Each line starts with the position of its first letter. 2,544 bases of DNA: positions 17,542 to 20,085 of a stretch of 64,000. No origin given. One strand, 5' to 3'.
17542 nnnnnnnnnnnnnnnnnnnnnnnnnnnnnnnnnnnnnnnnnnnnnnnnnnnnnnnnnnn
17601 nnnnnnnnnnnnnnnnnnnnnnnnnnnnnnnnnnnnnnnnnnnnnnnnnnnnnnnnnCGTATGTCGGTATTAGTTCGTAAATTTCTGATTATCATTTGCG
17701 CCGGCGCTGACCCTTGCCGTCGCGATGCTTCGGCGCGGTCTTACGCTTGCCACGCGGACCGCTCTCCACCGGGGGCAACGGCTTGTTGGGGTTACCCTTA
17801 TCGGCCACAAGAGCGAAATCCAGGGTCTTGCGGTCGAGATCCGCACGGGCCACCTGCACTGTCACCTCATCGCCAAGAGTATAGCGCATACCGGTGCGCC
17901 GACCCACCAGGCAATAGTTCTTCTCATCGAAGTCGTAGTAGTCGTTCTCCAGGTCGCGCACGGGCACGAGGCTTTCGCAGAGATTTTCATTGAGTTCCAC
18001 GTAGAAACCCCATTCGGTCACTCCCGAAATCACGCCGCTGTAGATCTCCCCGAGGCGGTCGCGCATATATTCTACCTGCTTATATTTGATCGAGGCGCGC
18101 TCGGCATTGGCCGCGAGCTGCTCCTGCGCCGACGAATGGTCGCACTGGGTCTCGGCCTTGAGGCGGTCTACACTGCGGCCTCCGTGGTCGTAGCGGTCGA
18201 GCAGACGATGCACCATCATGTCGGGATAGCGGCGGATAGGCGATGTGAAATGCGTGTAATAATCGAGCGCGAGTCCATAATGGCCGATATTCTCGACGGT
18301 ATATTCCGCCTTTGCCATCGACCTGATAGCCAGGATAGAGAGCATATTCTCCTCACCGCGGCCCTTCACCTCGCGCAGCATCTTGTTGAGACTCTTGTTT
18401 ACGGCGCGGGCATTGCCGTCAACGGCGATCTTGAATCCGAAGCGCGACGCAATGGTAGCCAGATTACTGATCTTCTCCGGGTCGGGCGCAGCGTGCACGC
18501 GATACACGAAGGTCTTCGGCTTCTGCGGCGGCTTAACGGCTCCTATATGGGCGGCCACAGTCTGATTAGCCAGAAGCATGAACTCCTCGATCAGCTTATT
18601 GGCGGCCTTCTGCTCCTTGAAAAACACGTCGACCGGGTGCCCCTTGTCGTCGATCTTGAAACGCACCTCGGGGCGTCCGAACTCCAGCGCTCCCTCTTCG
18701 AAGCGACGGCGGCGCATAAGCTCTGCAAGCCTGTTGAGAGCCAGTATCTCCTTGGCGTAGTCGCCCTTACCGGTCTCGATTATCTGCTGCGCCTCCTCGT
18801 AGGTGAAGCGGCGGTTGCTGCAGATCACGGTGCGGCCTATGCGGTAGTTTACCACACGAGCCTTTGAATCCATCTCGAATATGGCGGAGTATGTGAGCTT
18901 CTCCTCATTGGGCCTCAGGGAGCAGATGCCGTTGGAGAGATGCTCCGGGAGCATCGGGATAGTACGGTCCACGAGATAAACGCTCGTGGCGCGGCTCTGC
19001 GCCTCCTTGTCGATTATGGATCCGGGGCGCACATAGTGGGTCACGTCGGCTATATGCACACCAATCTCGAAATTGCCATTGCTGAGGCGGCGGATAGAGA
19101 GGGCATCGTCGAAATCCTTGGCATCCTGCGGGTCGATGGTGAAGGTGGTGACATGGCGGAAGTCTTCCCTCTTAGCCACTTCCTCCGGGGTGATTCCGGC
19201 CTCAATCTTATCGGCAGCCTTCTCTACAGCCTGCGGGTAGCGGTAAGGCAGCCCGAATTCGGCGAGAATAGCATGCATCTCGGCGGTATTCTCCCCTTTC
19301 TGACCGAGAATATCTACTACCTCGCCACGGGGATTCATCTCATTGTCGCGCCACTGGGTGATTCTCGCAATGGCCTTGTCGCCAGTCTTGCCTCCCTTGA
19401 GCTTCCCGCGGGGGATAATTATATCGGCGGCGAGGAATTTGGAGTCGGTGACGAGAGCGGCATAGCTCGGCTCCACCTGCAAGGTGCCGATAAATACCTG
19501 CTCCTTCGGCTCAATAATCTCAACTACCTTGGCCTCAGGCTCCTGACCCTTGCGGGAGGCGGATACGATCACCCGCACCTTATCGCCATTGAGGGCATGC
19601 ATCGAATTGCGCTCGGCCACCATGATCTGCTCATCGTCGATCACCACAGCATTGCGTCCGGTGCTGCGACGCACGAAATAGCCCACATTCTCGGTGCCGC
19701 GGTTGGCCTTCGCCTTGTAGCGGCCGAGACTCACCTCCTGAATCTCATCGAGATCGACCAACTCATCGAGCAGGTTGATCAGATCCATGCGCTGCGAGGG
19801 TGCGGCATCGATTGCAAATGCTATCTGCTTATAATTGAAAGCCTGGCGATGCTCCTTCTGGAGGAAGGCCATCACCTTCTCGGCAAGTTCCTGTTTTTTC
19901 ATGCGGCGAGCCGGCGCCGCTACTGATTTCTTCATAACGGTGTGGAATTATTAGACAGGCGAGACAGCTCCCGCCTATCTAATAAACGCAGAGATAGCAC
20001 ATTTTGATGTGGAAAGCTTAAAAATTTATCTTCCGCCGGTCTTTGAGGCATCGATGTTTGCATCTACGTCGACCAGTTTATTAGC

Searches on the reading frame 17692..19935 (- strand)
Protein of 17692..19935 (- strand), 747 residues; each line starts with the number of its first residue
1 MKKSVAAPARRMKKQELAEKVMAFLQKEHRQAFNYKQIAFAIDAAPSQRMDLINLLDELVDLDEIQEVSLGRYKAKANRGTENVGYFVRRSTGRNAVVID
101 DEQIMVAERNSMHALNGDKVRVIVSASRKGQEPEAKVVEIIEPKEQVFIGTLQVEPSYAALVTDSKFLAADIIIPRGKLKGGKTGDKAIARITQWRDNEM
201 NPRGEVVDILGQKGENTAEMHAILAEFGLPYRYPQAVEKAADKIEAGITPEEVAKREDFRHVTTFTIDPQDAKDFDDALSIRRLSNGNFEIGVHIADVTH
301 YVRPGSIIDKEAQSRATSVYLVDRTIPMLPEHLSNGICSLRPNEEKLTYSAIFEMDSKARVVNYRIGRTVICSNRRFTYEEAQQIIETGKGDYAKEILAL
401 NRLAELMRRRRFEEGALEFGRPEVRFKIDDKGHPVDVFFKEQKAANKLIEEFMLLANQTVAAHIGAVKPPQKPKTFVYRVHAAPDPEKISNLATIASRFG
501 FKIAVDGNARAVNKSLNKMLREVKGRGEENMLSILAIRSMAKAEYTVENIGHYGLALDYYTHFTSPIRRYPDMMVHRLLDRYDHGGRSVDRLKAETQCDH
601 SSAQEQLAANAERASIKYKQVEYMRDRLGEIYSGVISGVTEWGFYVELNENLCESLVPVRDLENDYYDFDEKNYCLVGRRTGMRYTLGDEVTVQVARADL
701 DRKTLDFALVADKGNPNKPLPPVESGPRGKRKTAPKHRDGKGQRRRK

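Call 47: search_protein_families(library=pfam, proteins=[window:17692-19935:-], max_evalue=1e-8)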
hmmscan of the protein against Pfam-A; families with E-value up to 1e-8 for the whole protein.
window:17692-19935:- (747 aa): 2 families
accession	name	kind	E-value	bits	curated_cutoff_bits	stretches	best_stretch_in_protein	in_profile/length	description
PF00773.25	RNB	-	2.4e-111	372.6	29.3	1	256-582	1-323/326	RNB domain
PF17876.7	CSD2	-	4.4e-26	91.2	26.2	1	162-234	3-74/74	Cold shock domain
